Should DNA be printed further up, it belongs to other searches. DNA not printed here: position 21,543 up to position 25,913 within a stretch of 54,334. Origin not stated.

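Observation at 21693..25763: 1356-aa secreted PD40-propeller / di-haem protein with sugar-binding-like and discoidin modules: a HzsA-like architecture outside anammox bacteria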

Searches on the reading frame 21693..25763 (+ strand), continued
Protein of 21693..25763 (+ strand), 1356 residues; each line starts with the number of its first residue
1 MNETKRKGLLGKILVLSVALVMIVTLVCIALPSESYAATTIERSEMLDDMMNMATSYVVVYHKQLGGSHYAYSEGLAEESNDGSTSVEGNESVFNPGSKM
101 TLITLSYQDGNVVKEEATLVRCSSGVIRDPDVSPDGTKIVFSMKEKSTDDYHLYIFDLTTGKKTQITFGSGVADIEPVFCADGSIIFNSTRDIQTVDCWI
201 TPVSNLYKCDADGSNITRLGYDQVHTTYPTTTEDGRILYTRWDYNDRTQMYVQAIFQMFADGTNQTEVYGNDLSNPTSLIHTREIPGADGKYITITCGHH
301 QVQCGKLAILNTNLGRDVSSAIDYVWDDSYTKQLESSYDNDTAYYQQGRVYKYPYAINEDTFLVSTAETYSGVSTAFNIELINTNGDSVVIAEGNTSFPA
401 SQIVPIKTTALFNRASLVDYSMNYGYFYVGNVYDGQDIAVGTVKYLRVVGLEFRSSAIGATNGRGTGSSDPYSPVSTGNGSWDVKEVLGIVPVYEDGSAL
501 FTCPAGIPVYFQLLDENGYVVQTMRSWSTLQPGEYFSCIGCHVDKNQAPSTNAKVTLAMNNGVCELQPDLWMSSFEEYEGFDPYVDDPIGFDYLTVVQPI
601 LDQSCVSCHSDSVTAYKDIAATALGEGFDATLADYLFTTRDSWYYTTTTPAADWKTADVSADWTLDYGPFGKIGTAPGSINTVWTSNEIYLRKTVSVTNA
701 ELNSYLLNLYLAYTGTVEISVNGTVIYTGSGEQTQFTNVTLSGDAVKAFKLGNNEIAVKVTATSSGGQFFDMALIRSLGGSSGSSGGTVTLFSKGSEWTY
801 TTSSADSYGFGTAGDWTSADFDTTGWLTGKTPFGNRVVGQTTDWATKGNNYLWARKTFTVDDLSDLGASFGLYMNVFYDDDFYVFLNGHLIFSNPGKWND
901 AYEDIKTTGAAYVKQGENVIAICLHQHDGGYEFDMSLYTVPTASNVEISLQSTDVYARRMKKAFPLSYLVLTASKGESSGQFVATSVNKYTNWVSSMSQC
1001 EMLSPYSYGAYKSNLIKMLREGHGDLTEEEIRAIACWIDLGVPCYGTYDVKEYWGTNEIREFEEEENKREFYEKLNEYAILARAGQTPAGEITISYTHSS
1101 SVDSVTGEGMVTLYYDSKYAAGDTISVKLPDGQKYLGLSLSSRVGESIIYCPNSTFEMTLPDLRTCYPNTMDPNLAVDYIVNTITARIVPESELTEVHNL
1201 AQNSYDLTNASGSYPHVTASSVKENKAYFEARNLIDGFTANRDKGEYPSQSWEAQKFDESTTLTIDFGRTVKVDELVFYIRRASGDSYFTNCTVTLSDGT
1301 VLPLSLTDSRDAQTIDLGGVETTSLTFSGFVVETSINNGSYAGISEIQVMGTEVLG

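Call 56: search_solved_structures(query=A1, max_evalue=0.001, show_alignments=1)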
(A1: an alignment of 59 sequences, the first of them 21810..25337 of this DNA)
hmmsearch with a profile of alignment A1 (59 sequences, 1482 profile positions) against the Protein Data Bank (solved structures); distinct sequences matched with E-value up to 0.001: 4.
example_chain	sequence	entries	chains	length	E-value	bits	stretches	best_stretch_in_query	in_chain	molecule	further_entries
5c2v_A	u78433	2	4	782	1.6e-13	52.7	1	482-540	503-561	HYDRAZINE SYNTHASE ALPHA SUBUNIT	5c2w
7mx5_A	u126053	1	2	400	1.4e-06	29.7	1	115-189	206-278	Tol-Pal system protein TolB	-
7kmm_A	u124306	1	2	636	1.4e-05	26.4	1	801-918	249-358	Sialic acid-specific 9-O-acetylesterase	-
3w5m_A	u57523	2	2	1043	0.00034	21.8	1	704-910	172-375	Putative rhamnosidase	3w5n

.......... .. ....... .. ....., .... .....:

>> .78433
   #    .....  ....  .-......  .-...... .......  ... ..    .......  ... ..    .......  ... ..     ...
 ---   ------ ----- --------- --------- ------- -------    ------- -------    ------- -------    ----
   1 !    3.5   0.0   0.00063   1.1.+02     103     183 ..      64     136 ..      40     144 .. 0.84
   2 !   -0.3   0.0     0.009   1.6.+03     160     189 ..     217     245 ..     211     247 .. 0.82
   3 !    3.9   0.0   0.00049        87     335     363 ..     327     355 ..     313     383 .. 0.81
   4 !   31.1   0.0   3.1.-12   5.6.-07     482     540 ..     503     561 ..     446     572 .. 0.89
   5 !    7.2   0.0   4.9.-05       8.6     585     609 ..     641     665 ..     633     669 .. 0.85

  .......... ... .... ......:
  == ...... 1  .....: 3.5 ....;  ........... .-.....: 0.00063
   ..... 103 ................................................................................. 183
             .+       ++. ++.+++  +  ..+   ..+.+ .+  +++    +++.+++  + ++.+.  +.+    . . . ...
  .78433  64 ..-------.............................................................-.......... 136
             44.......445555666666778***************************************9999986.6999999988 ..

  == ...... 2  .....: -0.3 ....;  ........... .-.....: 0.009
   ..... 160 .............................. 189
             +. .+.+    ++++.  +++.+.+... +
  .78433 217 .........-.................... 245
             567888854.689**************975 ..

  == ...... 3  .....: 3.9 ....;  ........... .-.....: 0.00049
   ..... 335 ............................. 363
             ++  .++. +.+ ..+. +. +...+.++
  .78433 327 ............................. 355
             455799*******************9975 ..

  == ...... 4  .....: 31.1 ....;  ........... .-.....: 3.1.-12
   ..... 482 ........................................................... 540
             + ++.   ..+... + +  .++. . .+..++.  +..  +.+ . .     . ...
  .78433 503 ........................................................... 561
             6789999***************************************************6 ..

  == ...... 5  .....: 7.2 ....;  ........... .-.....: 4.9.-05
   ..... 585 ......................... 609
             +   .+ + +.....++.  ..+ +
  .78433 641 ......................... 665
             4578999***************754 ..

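Call 59: search_protein_families(library=pfam, proteins=[L002:3542-4468:-, L002:4577-5395:-, L002:5534-6301:+, L002:6294-7058:+, L003:206-943:+, L003:940-1698:+, L003:8178-11120:+, L003:14489-16003:+, L004:15378-16421:+, L004:17558-19660:+], max_evalue=0.001)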
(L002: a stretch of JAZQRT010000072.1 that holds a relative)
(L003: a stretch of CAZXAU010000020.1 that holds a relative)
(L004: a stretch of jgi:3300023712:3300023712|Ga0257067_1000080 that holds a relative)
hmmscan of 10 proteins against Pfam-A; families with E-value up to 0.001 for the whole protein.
L002:3542-4468:- (308 aa): 1 family
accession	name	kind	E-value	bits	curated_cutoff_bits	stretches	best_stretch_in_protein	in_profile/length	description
PF03547.23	Mem_trans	-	1.5e-17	63.7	25.7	2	159-304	196-342/343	Membrane transport protein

L002:4577-5395:- (272 aa): 2 families
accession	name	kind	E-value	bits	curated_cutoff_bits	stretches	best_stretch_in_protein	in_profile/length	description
PF00165.29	HTH_AraC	-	1.1e-18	67.3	26.6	2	222-258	7-42/42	Bacterial regulatory helix-turn-helix proteins, AraC family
PF12833.13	HTH_18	-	2.8e-18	66.4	33.6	1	180-258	1-79/80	Helix-turn-helix domain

L002:5534-6301:+ (255 aa): 1 family
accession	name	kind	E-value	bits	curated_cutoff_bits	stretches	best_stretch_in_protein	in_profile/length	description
PF05140.19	ResB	-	5.3e-18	65.5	24.6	1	81-208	149-271/486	ResB-like family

L002:6294-7058:+ (254 aa): 1 family
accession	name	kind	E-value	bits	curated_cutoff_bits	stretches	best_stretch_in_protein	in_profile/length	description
PF01578.25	Cytochrom_C_asm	-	2.9e-23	83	29.9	1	64-244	5-207/212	Cytochrome C assembly protein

L003:206-943:+ (245 aa): 1 family
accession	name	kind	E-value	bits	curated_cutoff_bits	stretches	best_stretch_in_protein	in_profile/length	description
PF05140.19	ResB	-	4.9e-17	62.3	24.6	1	66-183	149-265/486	ResB-like family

L003:940-1698:+ (252 aa): 1 family
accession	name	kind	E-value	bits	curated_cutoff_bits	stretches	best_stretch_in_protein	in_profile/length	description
PF01578.25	Cytochrom_C_asm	-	6.6e-25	88.4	29.9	1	63-244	4-208/212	Cytochrome C assembly protein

L003:8178-11120:+ (980 aa): 2 families
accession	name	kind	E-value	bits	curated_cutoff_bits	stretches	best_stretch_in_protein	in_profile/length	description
PF13306.12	LRR_5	-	3.3e-25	88.9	27.7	2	507-583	12-87/127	BspA type Leucine rich repeat region (6 copies)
PF00149.33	Metallophos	-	2.9e-07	31.5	21.5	1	141-372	4-190/191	Calcineurin-like phosphoesterase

L003:14489-16003:+ (504 aa): 4 families
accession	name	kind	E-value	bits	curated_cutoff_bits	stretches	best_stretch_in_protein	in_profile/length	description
PF00006.31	ATP-synt_ab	-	2.5e-84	282.6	29.5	1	149-364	1-213/213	ATP synthase alpha/beta family, nucleotide-binding domain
PF00306.32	ATP-synt_ab_C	-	2.3e-44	151.2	27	1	371-494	1-124/126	ATP synthase alpha/beta chain, C terminal domain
PF02874.29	ATP-synt_ab_N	-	2.3e-13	50.9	20.9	1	28-92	5-69/69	ATP synthase alpha/beta family, beta-barrel domain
PF06745.19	ATPase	-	1.8e-05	24.7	26.6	1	147-209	2-67/231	KaiC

L004:15378-16421:+ (347 aa): 0 families

L004:17558-19660:+ (700 aa): 3 families
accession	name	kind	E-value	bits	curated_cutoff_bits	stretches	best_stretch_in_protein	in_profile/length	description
PF02368.24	Big_2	-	3.1e-11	43.5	22.8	1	33-103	4-79/79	Bacterial Ig-like domain (group 2)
PF12799.13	LRR_4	-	7.8e-08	32.8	27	0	380-410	1-32/44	Leucine Rich repeats (2 copies)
PF23952.1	LRR_EndoS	-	0.00096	19.8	27.9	0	333-405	43-110/116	Endo-beta-N-acetylglucosaminidase EndoS LRR domain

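Call 74: find_encoding_contigs(protein=P0054, flank=9000, max_places=1)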
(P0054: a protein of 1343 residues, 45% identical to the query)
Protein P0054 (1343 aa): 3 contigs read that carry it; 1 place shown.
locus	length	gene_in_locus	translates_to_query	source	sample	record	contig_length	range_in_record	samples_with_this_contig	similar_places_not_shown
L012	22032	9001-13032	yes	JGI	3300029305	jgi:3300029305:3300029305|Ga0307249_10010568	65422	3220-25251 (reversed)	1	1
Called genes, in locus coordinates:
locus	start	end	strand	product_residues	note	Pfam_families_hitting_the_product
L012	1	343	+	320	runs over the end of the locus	PF00849:PseudoU_synth_2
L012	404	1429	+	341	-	PF12675:DUF3795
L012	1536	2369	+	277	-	-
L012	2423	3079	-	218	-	PF01081:Aldolase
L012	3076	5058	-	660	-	PF13229:Beta_helix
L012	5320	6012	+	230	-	PF05140:ResB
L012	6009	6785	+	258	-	PF01578:Cytochrom_C_asm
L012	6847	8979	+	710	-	PF13442:Cytochrome_CBB3 (faint), PF03150:CCP_MauG (faint), PF00034:Cytochrom_C (faint)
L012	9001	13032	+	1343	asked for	PF07676:PD40 (faint), PF26549:Tricorn_N (weak), PF18582:HZS_alpha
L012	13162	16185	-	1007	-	PF02638:GHL10, PF01520:Amidase_3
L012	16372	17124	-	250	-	PF01551:Peptidase_M23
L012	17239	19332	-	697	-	PF12437:GSIII_N, PF00120:Gln-synt_C, PF18318:Gln-synt_C-ter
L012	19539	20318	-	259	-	PF02311:AraC_binding, PF07883:Cupin_2, PF00165:HTH_AraC, PF12833:HTH_18, PF00165:HTH_AraC (weak)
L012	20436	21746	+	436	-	PF27526:XylA2_C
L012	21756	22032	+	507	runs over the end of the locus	PF00370:FGGY_N, PF02782:FGGY_C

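Call 75: find_encoding_contigs(protein=P0033, flank=9000, max_places=1)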
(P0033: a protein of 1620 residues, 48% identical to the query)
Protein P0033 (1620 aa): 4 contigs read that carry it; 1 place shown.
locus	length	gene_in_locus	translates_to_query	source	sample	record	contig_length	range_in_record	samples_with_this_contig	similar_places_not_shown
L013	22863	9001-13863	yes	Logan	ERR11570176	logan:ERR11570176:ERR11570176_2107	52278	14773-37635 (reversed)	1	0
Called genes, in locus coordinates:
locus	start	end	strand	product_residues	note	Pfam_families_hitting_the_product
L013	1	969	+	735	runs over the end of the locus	PF03772:Competence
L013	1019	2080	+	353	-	PF06144:DNA_pol3_delta, PF22688:Hda_lid (faint), PF21694:DNA_pol3_delta_C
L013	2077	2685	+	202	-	PF01751:Toprim (weak), PF13331:DUF4093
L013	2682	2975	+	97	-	PF14898:DUF4491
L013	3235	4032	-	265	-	PF02311:AraC_binding, PF07883:Cupin_2, PF00165:HTH_AraC (weak), PF12833:HTH_18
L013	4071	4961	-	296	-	PF12840:HTH_20 (weak), PF01022:HTH_5, PF01047:MarR (weak), PF13412:HTH_24 (weak), PF08279:HTH_11 (weak)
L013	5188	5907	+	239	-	PF05140:ResB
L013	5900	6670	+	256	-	PF01578:Cytochrom_C_asm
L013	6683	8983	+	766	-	PF00034:Cytochrom_C (weak)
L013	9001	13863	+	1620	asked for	PF26549:Tricorn_N (faint), PF18582:HZS_alpha, PF00754:F5_F8_type_C, PF24135:DUF7402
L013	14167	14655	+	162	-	-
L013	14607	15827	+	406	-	PF07690:MFS_1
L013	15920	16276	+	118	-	PF07085:DRTGG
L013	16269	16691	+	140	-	PF13581:HATPase_c_2, PF02518:HATPase_c (weak)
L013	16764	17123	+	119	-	-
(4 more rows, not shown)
